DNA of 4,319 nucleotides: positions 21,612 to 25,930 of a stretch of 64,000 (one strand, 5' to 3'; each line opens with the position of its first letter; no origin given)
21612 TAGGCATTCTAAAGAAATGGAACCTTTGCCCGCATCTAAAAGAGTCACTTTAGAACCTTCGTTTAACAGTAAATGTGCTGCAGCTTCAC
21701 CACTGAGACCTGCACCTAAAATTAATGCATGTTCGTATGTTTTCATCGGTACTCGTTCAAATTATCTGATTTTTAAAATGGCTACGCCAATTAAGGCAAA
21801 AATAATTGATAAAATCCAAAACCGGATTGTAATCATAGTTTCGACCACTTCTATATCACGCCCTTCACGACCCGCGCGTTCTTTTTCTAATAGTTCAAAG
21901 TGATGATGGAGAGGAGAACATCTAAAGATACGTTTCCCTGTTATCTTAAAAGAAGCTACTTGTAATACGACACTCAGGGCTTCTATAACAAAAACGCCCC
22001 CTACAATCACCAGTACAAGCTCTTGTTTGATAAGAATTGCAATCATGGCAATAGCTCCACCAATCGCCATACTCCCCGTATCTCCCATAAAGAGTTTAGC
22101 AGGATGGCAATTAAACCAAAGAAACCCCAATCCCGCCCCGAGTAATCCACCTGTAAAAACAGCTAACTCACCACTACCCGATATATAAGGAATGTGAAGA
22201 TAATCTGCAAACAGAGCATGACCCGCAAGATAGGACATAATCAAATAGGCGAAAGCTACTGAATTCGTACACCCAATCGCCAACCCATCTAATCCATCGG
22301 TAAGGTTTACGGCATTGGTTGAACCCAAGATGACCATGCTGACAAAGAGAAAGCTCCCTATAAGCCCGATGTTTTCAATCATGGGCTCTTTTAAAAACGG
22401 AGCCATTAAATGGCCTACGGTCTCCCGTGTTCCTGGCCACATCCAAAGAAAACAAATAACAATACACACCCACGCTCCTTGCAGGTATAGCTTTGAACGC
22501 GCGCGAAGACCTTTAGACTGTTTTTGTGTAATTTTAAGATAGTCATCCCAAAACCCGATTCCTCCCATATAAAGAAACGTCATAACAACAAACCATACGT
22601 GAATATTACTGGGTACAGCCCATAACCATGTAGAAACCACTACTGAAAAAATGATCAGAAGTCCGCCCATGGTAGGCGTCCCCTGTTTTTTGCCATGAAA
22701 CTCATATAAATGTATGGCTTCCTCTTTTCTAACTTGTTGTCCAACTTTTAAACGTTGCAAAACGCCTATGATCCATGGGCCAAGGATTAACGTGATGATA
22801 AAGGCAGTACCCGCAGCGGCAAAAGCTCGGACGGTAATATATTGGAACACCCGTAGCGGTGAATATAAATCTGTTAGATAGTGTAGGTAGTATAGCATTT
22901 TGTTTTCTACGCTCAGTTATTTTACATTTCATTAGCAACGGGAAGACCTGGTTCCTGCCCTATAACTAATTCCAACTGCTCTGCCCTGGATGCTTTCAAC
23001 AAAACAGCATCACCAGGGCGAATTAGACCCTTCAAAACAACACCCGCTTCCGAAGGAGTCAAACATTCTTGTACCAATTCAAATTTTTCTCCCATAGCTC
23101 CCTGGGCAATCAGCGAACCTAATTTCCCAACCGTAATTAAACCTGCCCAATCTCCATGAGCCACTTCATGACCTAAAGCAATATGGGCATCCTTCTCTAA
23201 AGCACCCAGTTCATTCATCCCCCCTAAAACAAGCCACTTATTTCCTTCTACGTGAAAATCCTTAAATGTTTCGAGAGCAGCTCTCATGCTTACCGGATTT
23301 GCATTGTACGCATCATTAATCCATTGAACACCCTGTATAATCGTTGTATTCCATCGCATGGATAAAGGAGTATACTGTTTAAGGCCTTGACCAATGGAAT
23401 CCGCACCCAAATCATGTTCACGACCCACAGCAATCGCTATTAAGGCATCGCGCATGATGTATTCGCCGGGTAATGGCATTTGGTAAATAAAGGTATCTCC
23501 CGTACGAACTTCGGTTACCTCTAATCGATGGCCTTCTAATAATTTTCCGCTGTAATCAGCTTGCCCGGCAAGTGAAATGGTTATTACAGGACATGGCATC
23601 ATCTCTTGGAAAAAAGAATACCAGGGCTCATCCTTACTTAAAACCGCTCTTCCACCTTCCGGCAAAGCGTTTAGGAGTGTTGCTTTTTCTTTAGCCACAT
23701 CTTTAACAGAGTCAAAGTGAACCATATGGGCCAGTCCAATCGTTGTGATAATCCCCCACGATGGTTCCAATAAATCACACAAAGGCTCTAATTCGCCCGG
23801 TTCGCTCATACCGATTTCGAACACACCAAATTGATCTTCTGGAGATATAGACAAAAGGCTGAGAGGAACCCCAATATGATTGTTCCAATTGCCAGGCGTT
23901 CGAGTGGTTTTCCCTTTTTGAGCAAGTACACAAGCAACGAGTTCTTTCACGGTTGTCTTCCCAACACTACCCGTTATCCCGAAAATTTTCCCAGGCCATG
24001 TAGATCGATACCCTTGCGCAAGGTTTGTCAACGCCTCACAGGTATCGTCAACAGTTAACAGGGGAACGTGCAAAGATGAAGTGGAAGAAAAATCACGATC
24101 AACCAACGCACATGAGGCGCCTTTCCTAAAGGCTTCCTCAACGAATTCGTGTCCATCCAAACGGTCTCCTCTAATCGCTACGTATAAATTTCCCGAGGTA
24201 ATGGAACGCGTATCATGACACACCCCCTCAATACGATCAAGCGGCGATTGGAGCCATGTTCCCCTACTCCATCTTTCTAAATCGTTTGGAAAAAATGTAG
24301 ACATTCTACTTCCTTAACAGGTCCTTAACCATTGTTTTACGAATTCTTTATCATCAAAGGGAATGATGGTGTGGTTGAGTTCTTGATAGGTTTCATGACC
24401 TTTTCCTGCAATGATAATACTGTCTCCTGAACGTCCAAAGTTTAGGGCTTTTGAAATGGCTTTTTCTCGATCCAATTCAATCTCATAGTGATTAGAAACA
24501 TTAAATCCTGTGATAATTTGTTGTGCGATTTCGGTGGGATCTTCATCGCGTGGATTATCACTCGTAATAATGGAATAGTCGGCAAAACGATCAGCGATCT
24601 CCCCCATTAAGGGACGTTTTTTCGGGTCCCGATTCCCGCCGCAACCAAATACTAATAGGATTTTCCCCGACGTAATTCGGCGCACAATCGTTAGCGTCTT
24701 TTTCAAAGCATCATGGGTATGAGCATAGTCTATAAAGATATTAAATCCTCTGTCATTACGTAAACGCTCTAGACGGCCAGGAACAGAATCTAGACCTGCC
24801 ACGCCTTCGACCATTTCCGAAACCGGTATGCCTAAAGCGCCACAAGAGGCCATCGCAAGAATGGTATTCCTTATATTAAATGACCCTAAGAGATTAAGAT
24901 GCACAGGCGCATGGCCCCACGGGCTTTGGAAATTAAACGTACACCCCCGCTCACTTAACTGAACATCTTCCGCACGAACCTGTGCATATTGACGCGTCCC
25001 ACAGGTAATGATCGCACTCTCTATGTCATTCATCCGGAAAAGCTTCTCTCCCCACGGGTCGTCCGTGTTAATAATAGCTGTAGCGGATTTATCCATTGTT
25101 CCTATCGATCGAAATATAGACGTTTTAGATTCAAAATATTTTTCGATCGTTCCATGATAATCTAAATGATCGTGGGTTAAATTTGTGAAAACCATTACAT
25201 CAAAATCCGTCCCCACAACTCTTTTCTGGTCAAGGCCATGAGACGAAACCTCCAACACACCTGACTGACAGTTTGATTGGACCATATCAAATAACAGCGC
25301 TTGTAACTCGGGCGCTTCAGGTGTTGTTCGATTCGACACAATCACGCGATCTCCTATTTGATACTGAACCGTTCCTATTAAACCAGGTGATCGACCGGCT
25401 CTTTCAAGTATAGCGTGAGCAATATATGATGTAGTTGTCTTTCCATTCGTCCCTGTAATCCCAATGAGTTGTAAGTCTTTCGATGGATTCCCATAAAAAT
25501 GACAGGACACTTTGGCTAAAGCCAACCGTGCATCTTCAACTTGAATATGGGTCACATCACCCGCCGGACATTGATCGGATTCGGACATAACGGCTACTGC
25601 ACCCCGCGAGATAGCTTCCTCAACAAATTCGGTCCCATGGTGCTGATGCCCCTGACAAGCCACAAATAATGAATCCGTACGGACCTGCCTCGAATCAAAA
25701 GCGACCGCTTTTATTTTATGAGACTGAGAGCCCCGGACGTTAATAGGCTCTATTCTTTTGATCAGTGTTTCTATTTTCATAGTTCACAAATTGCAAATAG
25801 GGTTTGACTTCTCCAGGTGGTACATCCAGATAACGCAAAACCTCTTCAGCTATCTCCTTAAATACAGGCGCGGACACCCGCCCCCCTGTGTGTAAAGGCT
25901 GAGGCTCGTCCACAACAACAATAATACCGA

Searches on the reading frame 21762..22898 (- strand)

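Call 56: search_protein_families(library=pfam, proteins=[window:21762-22898:-], max_evalue=0.00001)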
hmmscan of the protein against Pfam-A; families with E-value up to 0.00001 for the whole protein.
window:21762-22898:- (378 aa): 1 family
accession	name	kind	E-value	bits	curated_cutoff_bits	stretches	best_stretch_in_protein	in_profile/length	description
PF00953.26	Glycos_transf_4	-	4.6e-32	111.7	27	1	102-290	2-159/160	Glycosyl transferase family 4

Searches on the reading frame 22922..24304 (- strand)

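Call 56: search_protein_families(library=pfam, proteins=[window:22922-24304:-], max_evalue=0.00001)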
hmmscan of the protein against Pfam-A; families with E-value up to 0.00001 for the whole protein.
window:22922-24304:- (460 aa): 3 families
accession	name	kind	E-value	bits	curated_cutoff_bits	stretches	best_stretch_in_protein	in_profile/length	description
PF08245.18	Mur_ligase_M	-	9.4e-35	120.8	24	1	110-293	1-199/200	Mur ligase middle domain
PF02875.26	Mur_ligase_C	-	6.3e-15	56.6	28.4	1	323-440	9-127/127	Mur ligase, glutamate ligase domain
PF01225.30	Mur_ligase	-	1.1e-07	32.6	21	1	25-99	2-94/95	Mur ligase family, catalytic domain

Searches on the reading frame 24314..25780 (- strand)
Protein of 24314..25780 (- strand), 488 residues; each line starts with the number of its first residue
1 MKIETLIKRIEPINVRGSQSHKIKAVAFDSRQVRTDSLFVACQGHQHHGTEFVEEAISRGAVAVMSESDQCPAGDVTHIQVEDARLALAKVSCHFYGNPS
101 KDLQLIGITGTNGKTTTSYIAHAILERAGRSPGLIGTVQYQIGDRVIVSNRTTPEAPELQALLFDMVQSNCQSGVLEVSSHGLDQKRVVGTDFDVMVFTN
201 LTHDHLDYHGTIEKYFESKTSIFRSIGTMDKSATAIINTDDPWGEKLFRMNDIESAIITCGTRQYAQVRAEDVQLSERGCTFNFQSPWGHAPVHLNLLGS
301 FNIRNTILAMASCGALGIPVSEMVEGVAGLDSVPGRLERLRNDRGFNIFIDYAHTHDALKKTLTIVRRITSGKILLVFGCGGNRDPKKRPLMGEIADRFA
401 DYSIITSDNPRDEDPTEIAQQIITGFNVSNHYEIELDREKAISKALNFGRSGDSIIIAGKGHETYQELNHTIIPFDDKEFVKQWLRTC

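Call 56: search_protein_families(library=pfam, proteins=[window:24314-25780:-], max_evalue=0.00001)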
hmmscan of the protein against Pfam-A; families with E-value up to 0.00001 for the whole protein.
window:24314-25780:- (488 aa): 3 families
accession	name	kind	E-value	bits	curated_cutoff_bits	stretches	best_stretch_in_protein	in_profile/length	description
PF08245.18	Mur_ligase_M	-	2.6e-54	184.7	24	1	108-312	1-199/200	Mur ligase middle domain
PF02875.26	Mur_ligase_C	-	5.3e-31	108.5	28.4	1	335-461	1-127/127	Mur ligase, glutamate ligase domain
PF01225.30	Mur_ligase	-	7.4e-10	39.5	21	1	22-96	1-95/95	Mur ligase family, catalytic domain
